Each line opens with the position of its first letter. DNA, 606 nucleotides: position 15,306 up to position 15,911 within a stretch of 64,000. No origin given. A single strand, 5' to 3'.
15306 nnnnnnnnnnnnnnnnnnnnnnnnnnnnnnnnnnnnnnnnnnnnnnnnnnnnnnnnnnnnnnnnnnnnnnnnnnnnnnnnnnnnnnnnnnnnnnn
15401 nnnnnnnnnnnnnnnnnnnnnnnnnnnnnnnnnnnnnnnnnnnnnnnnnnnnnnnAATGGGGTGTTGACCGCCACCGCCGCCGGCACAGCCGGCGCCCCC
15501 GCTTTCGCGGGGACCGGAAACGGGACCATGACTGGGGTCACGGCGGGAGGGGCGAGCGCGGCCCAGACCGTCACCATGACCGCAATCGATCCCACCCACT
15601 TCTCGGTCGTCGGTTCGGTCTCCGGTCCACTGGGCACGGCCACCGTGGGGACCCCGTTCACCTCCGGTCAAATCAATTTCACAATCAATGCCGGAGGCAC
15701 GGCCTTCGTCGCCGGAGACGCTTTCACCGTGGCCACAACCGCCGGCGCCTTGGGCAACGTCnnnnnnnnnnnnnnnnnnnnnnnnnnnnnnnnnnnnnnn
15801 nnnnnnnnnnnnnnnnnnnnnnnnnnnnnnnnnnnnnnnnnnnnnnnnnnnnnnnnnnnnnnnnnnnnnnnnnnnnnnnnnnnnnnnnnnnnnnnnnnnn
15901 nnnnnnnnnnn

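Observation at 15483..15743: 87-aa module shared by the hook protein FlgE and the filament cap FliD (FlgE copy)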

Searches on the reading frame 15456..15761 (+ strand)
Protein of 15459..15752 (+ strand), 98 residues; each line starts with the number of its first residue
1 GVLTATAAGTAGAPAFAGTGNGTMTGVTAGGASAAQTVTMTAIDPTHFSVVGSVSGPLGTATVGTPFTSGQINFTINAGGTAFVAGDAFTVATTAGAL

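Call 7: search_protein_families(library=pfam, proteins=[window:15459-15752:+], max_evalue=1)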
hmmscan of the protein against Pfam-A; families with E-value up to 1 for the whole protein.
window:15459-15752:+ (98 aa): 0 families

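Call 8: search_protein_families(library=ncbifam, proteins=[window:15459-15752:+], max_evalue=1)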
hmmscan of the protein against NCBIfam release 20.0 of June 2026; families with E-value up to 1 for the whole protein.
window:15459-15752:+ (98 aa): 0 families

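Call 10: find_homologous_proteins(query=A1, max_evalue=0.001)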
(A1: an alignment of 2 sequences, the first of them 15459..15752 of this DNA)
Query A1 (2 sequences) (98 aa, profile of the alignment): 8 proteins with E <= 0.001 among 401 candidates.
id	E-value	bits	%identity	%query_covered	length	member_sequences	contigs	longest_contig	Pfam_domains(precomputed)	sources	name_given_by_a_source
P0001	1.2e-27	114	53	88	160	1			PF07196.19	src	-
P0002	2.5e-24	103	64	76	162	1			PF07195.18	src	-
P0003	9.5e-21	92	65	87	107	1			-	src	-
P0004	3.5e-13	68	55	78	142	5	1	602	-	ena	-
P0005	5.0e-11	61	46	94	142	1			PF02924.20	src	-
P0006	8.5e-7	47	48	66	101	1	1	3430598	-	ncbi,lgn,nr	ncbi:hypothetical protein CSX04_04043 [Burkholderia cepacia]|nr:hypothetical protein CSX04_04043 [Bu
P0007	1.0e-5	44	80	31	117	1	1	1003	PF07589.17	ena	-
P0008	5.5e-5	41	40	81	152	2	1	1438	-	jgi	jgi:hypothetical protein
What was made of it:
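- Tried and rejected: The first word-indexed search with the two-copy alignment returned only 8 fragmentary hits and missed the window's own proteins (call 10).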

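Call 19: search_protein_families(library=phrogs, proteins=[window:15459-15752:+, P0003, P0004, P0005, P0006, P0008], max_evalue=1)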
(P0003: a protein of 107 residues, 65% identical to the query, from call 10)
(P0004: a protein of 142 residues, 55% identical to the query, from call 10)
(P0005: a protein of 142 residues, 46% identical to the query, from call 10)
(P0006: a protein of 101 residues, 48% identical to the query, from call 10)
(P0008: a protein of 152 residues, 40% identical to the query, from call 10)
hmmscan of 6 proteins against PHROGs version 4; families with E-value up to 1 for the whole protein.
window:15459-15752:+ (98 aa): 0 families

P0003 (107 aa): 3 families
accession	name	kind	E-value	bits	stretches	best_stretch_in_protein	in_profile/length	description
phrog_687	-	head and packaging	0.00098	19.3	1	1-27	1-27/469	structural protein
phrog_9261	-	unknown function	0.024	14.1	1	49-81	601-633/703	-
phrog_24217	-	unknown function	0.12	13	1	20-57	19-56/184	-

P0004 (142 aa): 0 families

P0005 (142 aa): 0 families

P0006 (101 aa): 0 families

P0008 (152 aa): 2 families
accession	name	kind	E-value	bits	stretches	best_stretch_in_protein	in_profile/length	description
phrog_13003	-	DNA, RNA and nucleotide metabolism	0.15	12.8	1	70-136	99-160/239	goF mRNA metabolism modulator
phrog_10294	-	unknown function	0.86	9.3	1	59-87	458-486/521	-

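Call 20: search_protein_families(library=pfam, proteins=[P0003, P0004, P0005, P0006, P0007, P0008], max_evalue=1)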
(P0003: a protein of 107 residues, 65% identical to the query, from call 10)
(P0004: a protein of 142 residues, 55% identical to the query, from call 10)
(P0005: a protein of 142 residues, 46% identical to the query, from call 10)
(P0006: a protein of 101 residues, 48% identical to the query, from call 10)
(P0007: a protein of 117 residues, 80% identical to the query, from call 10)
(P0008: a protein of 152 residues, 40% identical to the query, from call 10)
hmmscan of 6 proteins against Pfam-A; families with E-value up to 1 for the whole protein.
P0003 (107 aa): 1 family
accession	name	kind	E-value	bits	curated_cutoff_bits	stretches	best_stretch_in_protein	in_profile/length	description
PF23607.1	WZC_N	-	0.085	13.7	27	1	49-99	48-98/110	Tyrosine-protein kinase Wzc, N-terminal domain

P0004 (142 aa): 2 families
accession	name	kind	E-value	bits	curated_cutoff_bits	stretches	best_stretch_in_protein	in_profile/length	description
PF23607.1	WZC_N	-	0.083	13.7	27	1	68-138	39-108/110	Tyrosine-protein kinase Wzc, N-terminal domain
PF22639.1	Gp18_dom_I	-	0.16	12.4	27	0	117-140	3-26/93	Tail sheath protein Gp18-like domain I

P0005 (142 aa): 2 families
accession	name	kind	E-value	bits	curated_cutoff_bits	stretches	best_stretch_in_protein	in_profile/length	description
PF02924.19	HDPD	-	3.7e-06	27.5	29.1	1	5-72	1-66/116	Bacteriophage lambda head decoration protein D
PF23607.1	WZC_N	-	0.079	13.8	27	1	81-119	53-91/110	Tyrosine-protein kinase Wzc, N-terminal domain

P0006 (101 aa): 3 families
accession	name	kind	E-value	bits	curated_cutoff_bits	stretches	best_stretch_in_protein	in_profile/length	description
PF12975.13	DUF3859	-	0.00018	21.9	24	1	19-84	60-114/123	Domain of unknown function (DUF3859)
PF23607.1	WZC_N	-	0.0026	18.6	27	1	10-64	53-107/110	Tyrosine-protein kinase Wzc, N-terminal domain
PF17961.7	Big_8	-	0.086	13.4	22.9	1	48-77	13-42/103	Bacterial Ig domain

P0007 (117 aa): 3 families
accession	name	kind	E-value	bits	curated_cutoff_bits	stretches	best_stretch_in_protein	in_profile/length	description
PF07589.16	PEP-CTERM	-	7.6e-07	29.4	20.7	1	90-113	1-24/24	PEP-CTERM motif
PF19639.4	DUF6142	-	0.036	14.7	27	1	25-58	60-93/103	Family of unknown function (DUF6142)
PF16926.10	HisKA_4TM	-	0.12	12.7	22.6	1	72-112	76-116/130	Archaeal 4TM region of histidine kinase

P0008 (152 aa): 0 families

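Call 22: search_protein_representatives(alignment_id=A2)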
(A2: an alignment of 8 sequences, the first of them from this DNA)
Query: 8 sequences, 87 profile positions. Proteins with E-value up to 0.001 (for the whole library): 2308; up to 1e-10: 796; up to 1e-30: 45. The best 150 are listed.
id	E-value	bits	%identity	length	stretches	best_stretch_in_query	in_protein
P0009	8.5e-65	231.0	-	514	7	2-86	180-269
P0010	6.9e-58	208.8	-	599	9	3-87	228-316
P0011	8.4e-56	202.2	-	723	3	6-84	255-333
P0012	2.4e-55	200.7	-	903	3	6-84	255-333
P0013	1.6e-49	182.0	-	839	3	6-86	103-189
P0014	1.2e-48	179.3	-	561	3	5-85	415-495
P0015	3.8e-48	177.6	-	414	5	5-86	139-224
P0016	1.6e-44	166.0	-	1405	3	3-85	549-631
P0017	9.0e-44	163.6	-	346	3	5-85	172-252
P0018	3.8e-43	161.6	-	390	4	2-86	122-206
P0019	2.8e-42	158.8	-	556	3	4-84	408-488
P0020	1.3e-41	156.7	-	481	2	4-84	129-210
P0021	2.4e-41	155.8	-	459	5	35-84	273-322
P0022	6.8e-41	154.4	-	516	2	5-84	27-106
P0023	1.6e-39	150.0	-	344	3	2-86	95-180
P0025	7.2e-39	147.9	-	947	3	5-85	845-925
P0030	1.4e-35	137.4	-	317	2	4-86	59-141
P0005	1.6e-31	124.3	-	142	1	3-86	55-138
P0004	1.2e-29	118.3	-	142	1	3-87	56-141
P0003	2.4e-28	114.2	-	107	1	1-82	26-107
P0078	7.6e-27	109.4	-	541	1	3-86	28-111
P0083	2.6e-26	107.7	-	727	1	1-87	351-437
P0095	4.2e-25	103.8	-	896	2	5-85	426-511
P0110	2.0e-24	101.6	-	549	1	1-86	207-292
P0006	1.5e-22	95.6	-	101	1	22-86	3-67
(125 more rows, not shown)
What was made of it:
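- On Unnamed phage-virion beta-sandwich insert family (motifs G.GNGT, ATVGTP[FY], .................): The profile finds 2,308 representatives (call 22).
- An exhaustive profile search found 2,308 cluster representatives at E<=1e-3 and 796 at E<=1e-10, many with 2-9 copies (call 22). It often occurs in tandem arrays of 2-9 copies (call 22), as avidity-type binders do. An HMM recovers hundreds of homologues with the same motifs (call 22).
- Tried and rejected: It was replaced by the exhaustive profile search (call 22).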

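Call 25: search_protein_families(library=pfam, proteins=[P0009, P0018, P0011, P0078, P0014, P0016, P0025, P0110, P0083, P0095], max_evalue=0.01)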
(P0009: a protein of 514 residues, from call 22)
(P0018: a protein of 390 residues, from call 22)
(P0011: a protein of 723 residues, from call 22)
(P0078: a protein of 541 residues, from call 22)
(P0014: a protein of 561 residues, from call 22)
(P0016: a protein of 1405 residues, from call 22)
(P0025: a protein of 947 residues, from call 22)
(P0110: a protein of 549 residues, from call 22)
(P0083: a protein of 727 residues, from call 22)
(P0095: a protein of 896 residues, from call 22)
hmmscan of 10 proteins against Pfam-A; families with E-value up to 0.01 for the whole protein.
P0009 (514 aa): 5 families
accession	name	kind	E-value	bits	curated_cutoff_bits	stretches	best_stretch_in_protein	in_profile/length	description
PF02924.19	HDPD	-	1.6e-17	64.1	29.1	1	2-507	2-115/116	Bacteriophage lambda head decoration protein D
PF17789.7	MG4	-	7.1e-05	23.4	24.7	0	276-315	18-60/95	Macroglobulin domain MG4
PF23607.1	WZC_N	-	0.00012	22.9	27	0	371-432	51-108/110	Tyrosine-protein kinase Wzc, N-terminal domain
PF11469.13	Ribonucleas_3_2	-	0.0038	18.1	25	0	337-381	25-69/119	Ribonuclease III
PF00028.23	Cadherin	-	0.0038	18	28.8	0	324-363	6-48/93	Cadherin domain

P0018 (390 aa): 2 families
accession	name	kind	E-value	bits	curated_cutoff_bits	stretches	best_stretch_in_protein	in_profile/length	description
PF02924.19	HDPD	-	2e-17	63.8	29.1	1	302-386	31-115/116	Bacteriophage lambda head decoration protein D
PF23607.1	WZC_N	-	0.00015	22.5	27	0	150-203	54-107/110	Tyrosine-protein kinase Wzc, N-terminal domain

P0011 (723 aa): 2 families
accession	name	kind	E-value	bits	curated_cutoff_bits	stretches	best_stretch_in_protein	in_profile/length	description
PF17482.7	Phage_sheath_1C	-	3.1e-12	46.9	26.9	1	617-709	5-98/104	Phage tail sheath C-terminal domain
PF04984.19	Phage_sheath_1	-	3.1e-08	34.1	31.4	1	430-611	12-168/168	Phage tail sheath protein subtilisin-like domain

P0078 (541 aa): 1 family
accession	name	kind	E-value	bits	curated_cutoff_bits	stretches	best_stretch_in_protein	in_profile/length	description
PF00754.31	F5_F8_type_C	-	0.0012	19.4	28.2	1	173-245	54-126/127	F5/8 type C domain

P0014 (561 aa): 0 families

P0016 (1405 aa): 0 families

P0025 (947 aa): 0 families

P0110 (549 aa): 2 families
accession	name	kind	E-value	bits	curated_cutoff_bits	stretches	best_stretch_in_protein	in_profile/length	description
PF07195.17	FliD_C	-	8.2e-39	133.9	25.4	1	304-527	2-234/236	Flagellar hook-associated protein 2 C-terminus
PF02465.23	FliD_N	-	1.3e-16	61.5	24.8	1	25-120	2-96/97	Flagellar hook-associated protein 2 N-terminus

P0083 (727 aa): 0 families

P0095 (896 aa): 3 families
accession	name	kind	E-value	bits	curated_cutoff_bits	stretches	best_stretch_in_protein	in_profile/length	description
PF16075.10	DUF4815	-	6e-15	55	30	3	164-243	279-351/570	Domain of unknown function (DUF4815)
PF04984.19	Phage_sheath_1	-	3.4e-12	46.9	31.4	1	604-770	4-166/168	Phage tail sheath protein subtilisin-like domain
PF17482.7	Phage_sheath_1C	-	0.0001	22.7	26.9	1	782-876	8-100/104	Phage tail sheath C-terminal domain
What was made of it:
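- On Ig-like, FN3 or Big phage accessory domains: Only sub-threshold MG4, Cadherin and Big_8 hits appear, on family members (calls 20, 25).
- Closest known: Accessory Ig-like domains displayed on phage virions. Different: It is inserted inside host domains, for example within HDPD (call 25), rather than appended.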

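Call 26: search_protein_families(library=phrogs, proteins=[P0009, P0018, P0011, P0078, P0014, P0016, P0025, P0030, P0083, P0095], max_evalue=0.001)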
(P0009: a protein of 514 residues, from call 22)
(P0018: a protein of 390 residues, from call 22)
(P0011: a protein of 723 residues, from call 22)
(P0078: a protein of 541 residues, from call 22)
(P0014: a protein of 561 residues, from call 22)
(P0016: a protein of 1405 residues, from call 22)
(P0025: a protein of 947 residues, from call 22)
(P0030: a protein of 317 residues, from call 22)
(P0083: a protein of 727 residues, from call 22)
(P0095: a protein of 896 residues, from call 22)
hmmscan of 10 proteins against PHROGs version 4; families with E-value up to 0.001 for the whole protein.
P0009 (514 aa): 2 families
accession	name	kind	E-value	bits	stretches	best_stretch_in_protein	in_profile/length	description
phrog_49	-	head and packaging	1.4e-10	42.2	1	386-508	39-134/147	head decoration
phrog_12908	-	unknown function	0.00042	21.5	0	228-283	39-93/118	-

P0018 (390 aa): 1 family
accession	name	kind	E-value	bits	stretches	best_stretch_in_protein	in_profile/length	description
phrog_49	-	head and packaging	3.5e-08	34.5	1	293-384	43-131/147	head decoration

P0011 (723 aa): 5 families
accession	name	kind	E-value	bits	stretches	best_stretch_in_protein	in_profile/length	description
phrog_10581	-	tail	3.3e-137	460.2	2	399-718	590-913/915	tail sheath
phrog_23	-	tail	3.4e-48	165.6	1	57-712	63-460/496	tail sheath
phrog_17610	-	tail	7.2e-17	61.5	1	469-709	873-1101/1135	tail sheath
phrog_34521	-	tail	8.3e-11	41.5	1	474-717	726-953/962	tail sheath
phrog_19666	-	tail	0.00065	19.2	0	460-670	748-942/985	tail sheath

P0078 (541 aa): 7 families
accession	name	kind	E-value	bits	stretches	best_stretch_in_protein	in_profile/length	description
phrog_687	-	head and packaging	2.4e-75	255.4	1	144-541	85-467/469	structural protein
phrog_36425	-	unknown function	5.5e-21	76.1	1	258-393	42-173/183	-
phrog_17517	-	tail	5.8e-12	46.2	1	136-255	43-164/227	tail protein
phrog_11660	-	tail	5.4e-07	28.7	1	135-218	1199-1289/1412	tail protein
phrog_38477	-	unknown function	3.3e-05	23.3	1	176-252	184-260/674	-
phrog_10304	-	head and packaging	3.5e-05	24.4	1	136-217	127-212/213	virion structural protein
phrog_33548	-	unknown function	5.5e-05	22.5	1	169-250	244-327/721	-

P0014 (561 aa): 2 families
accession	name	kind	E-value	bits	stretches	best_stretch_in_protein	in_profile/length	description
phrog_687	-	head and packaging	5.3e-34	119.1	1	207-558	183-464/469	structural protein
phrog_36425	-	unknown function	1e-06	29.6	1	241-352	56-174/183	-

P0016 (1405 aa): 0 families

P0025 (947 aa): 0 families

P0030 (317 aa): 1 family
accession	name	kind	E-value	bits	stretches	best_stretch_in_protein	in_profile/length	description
phrog_49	-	head and packaging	2.6e-19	70.6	1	2-311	9-140/147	head decoration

P0083 (727 aa): 3 families
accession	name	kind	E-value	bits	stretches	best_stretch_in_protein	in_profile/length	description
phrog_6427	-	unknown function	4.7e-06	26.3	1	101-179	38-120/675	-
phrog_8469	-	tail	2e-05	25.1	1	118-183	53-110/303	tail fiber protein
phrog_30299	-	tail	2.2e-05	24.5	1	109-165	45-100/425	tail fiber protein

P0095 (896 aa): 7 families
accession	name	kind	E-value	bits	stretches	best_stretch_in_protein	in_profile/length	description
phrog_23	-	tail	2.3e-68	232.1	2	562-889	177-472/496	tail sheath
phrog_13288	-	unknown function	8.2e-30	104.9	1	690-886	5-202/208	-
phrog_877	-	unknown function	1.7e-22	80.1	3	514-581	299-370/1141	-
phrog_11242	-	unknown function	2.6e-18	67.4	1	3-91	5-91/128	-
phrog_20240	-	unknown function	4.6e-14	53.5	1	3-149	5-136/272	-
phrog_16736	-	unknown function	3.2e-13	50.6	1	790-888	2-97/101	-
phrog_12477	-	unknown function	8.7e-11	42.8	1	4-78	6-79/88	-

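Call 30: find_related_loci(query=A1, collection=genome_contigs, flank=2500)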
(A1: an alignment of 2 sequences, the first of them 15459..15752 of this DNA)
Query A1 (98 aa) in genome_contigs; peptide patterns used: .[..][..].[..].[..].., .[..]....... (x = any residue, [..] = any of these).
96 stretches matched a pattern; 31 encode a relative of the query (tblastn E <= 1e-3); 31 distinct loci.
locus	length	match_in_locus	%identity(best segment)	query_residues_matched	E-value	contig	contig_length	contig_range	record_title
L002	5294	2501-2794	71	1-98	7e-38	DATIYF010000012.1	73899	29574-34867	MAG TPA_asm: Terriglobales bacterium isolate SMAG_U15268 k141_4270759, whole genome shotgun sequence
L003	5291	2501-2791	71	1-98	3e-35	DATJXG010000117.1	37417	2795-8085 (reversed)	MAG TPA_asm: Terriglobales bacterium isolate SMAG_U15120 k141_2973575, whole genome shotgun sequence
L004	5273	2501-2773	67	1-91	2e-33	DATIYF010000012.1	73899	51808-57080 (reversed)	MAG TPA_asm: Terriglobales bacterium isolate SMAG_U15268 k141_4270759, whole genome shotgun sequence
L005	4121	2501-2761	66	8-94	4e-31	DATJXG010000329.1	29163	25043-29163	MAG TPA_asm: Terriglobales bacterium isolate SMAG_U15120 k141_3884852, whole genome shotgun sequence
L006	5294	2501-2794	73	1-98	4e-31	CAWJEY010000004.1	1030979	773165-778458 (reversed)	MAG: uncultured Acidobacteriaceae bacterium isolate MFD09222.bin.1.241 genome assembly, contig: contig_39871, whole geno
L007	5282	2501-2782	66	1-94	6e-31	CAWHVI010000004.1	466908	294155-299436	MAG: uncultured Acidobacteriaceae bacterium isolate MFD02416.bin.1.324 genome assembly, contig: contig_18030, whole geno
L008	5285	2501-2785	61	1-95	1e-27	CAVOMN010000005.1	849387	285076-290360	MAG: uncultured Acidobacteriaceae bacterium isolate MFD00008.bin.2.132 genome assembly, contig: contig_42915, whole geno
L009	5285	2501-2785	64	1-94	1e-26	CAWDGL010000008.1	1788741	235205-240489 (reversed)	MAG: uncultured Acidobacteriaceae bacterium isolate MFD00964.bin.1.43 genome assembly, contig: contig_6983, whole genome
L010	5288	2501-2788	64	1-95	2e-26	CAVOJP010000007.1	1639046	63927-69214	MAG: uncultured Acidobacteriaceae bacterium isolate MFD00082.bin.1.143 genome assembly, contig: contig_5063, whole genom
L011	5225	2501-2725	72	20-94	4e-26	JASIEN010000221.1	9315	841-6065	MAG: Candidatus Sulfotelmatobacter sp. isolate JOPF440 JOPF_AWAY_contig_450171, whole genome shotgun sequence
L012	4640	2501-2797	60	1-98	4e-26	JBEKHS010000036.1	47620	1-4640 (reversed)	MAG: Candidatus Sulfotelmatobacter sp. isolate SPRUCE 282 SPRUCE_282_36, whole genome shotgun sequence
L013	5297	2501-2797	61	1-98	7e-26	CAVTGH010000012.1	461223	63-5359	MAG: uncultured Acidobacteriaceae bacterium isolate MFD09222.bin.1.109 genome assembly, contig: contig_68778, whole geno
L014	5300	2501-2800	59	1-94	2e-25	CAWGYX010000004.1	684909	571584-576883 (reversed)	MAG: uncultured Acidobacteriota bacterium isolate MFD02248.bin.1.193 genome assembly, contig: contig_12982, whole genome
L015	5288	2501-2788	62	1-95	2e-25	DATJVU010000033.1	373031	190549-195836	MAG TPA_asm: Candidatus Solibacter sp. isolate SMAG_U15081 k141_588236, whole genome shotgun sequence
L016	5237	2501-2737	66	20-98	6e-25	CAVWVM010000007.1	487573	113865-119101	MAG: uncultured Acidobacteriaceae bacterium isolate MFD09671.bin.1.136 genome assembly, contig: contig_69490, whole geno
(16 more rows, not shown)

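Call 34: predict_structure(alignment_id=A3)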
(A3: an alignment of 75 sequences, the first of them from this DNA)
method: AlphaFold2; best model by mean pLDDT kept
length: 102 residues; sequences in the alignment: 75
mean_pLDDT: 93.1   pTM: 0.81
mean pLDDT of the five models: 93.1, 92.6, 91.4, 91.0, 85.7
residues with pLDDT >= 90: 87; 70-90: 6; 50-70: 9; < 50: 0
segments of 3 or more residues with pLDDT < 50: none
pLDDT, mean of each block of 10 residues (from residue 1): 69 97 98 95 98 98 98 97 98 89 57
secondary structure, 60 per line:
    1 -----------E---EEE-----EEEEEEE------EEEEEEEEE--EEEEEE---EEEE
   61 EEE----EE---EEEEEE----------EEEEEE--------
elements in order: E16-18 E24-30 E37-45 E48-53 E57-63 E73-78 E89-94
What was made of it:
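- pLDDT 93, pTM 0.81, all-beta (call 34). The predicted fold is confident (call 34).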

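Call 36: fold_search(model_id=the predicted structure, library=pdb)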
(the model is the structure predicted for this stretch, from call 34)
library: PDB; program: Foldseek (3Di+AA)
matches with E <= 10: 550; with E <= 0.001: 2
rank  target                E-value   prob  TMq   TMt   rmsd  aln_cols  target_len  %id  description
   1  5ziz_A                2.0e-04  1.00  0.64  0.24   2.8        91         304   16  Crystal structure of Xanthomonas campestris FlgL (space group H3) (released 2018-10-17)
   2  5zj0                  2.4e-04  1.00  0.64  0.24   3.4        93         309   16  Crystal structure of Xanthomonas campestris FlgL (space group C2) (released 2018-10-17)
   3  5ziz_B                1.7e-03  1.00  0.62  0.24   2.9        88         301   16  Crystal structure of Xanthomonas campestris FlgL (space group H3) (released 2018-10-17)
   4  7nhs_A                6.5e-03  1.00  0.51  0.11   3.3        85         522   19  Wzc K540M C8 (released 2021-08-25)
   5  9exq_B                8.9e-03  1.00  0.51  0.11   3.5        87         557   17  Wzc-K540M-3YE-N711Y MgADP C1 (released 2025-04-23)
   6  7ni2_A                8.9e-03  1.00  0.49  0.11   2.9        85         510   18  Wzc-K540M-4YE C8 (released 2021-08-25)
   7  7nhr_B                8.9e-03  1.00  0.50  0.10   3.3        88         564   19  Putative transmembrane protein Wzc K540M C1 (released 2021-08-25)
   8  9exo_B                9.4e-03  1.00  0.55  0.12   3.5        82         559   21  Wzc-K540M-2YE MgADP C1 (released 2025-04-23)
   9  9r68_I                9.9e-03  1.00  0.62  0.11   3.4        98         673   12  CPS secretion pathway Wza-Wzc_C1 (Conf 2) (released 2026-03-04)
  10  9exq_E                9.9e-03  1.00  0.54  0.12   3.3        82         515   22  Wzc-K540M-3YE-N711Y MgADP C1 (released 2025-04-23)
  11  7nhr_E                1.0e-02  1.00  0.52  0.12   3.3        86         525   20  Putative transmembrane protein Wzc K540M C1 (released 2021-08-25)
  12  9r62_I                1.1e-02  1.00  0.61  0.12   3.3        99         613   12  CPS co-polymerase Wzc_C1 (released 2026-03-04)
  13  9i2q_E                1.1e-02  1.00  0.55  0.13   3.4        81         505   21  Wzc-K540M-3YE MgADP C1 (released 2025-04-30)
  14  9i2q_B                1.1e-02  1.00  0.55  0.12   3.4        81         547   21  Wzc-K540M-3YE MgADP C1 (released 2025-04-30)
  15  9i2q_C                1.1e-02  1.00  0.55  0.12   3.4        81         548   21  Wzc-K540M-3YE MgADP C1 (released 2025-04-30)
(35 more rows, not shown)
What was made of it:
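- On FlgL/FlgK D2 accessory beta-sandwich: Legionella FlgL and Salmonella FlgK also match (call 36).
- Closest known: Variable D2 beta-sandwich domain of the junction proteins FlgL. Same: It is the best solved-structure match to the module (Foldseek E 2e-4, TMq 0.64, call 36).
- Closest known: Periplasmic beta domain of the tyrosine kinase co-polymerase Wzc. Same: Foldseek also matches it (E ~1e-2, TMq 0.5-0.6, call 36).
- The best PDB match is X. campestris FlgL D2: E 2e-4, TMq 0.64 (call 36).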

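Call 38: fold_search(model_id=the predicted structure, library=viral)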
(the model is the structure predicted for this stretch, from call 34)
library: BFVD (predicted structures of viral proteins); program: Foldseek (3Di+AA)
matches with E <= 10: 1012; with E <= 0.001: 2
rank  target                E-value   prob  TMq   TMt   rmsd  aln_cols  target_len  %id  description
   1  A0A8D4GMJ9            3.4e-09  1.00  0.82  0.16   0.8        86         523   50  (no name in the UniProt tables at hand)
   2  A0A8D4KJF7            2.0e-05  1.00  0.74  0.27   1.9        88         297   27  (no name in the UniProt tables at hand)
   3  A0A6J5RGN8            1.2e-03  1.00  0.71  0.09   2.7       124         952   20  Tail sheath protein [uncultured Caudovirales phage]
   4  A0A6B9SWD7            3.0e-03  1.00  0.63  0.22   3.3       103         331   17  (no name in the UniProt tables at hand)
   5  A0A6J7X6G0            6.0e-03  1.00  0.59  0.11   3.9       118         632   12  Baseplate protein J-like [uncultured Caudovirales phage]
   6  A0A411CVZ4            9.7e-03  1.00  0.69  0.18   3.0       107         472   24  (no name in the UniProt tables at hand)
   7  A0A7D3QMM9            4.9e-02  1.00  0.62  0.23   5.9       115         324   19  (no name in the UniProt tables at hand)
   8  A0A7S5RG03            6.4e-02  0.44  0.25  0.21  11.5       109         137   16  (no name in the UniProt tables at hand)
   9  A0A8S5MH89            1.1e-01  0.30  0.23  0.15  13.1       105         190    8  Tail fiber protein [Myoviridae sp. cthmz15]
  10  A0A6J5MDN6            1.2e-01  0.28  0.25  0.11  11.7       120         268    6  Collagen triple helix repeat [uncultured Caudovirales phage]
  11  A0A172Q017            1.3e-01  0.89  0.47  0.17   6.2       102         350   18  Uncharacterized protein [Acinetobacter phage vB_AbaM_ME3]
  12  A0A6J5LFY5            1.5e-01  0.30  0.26  0.09  11.1       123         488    9  Uncharacterized protein [uncultured Caudovirales phage]
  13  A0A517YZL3            1.5e-01  0.30  0.25  0.08  10.5       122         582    5  (no name in the UniProt tables at hand)
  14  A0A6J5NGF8            1.6e-01  0.35  0.29  0.06  11.0       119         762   13  Uncharacterized protein [uncultured Caudovirales phage]
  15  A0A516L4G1            1.7e-01  0.25  0.21  0.20  11.4       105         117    7  (no name in the UniProt tables at hand)
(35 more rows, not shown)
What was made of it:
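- On Unnamed phage-virion beta-sandwich insert family (motifs G.GNGT, ATVGTP[FY], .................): A BFVD viral protein matches at 50% identity and TMq 0.82 (call 38).
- The best BFVD match is a 523-aa viral protein: 50% identity, TMq 0.82 (call 38).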
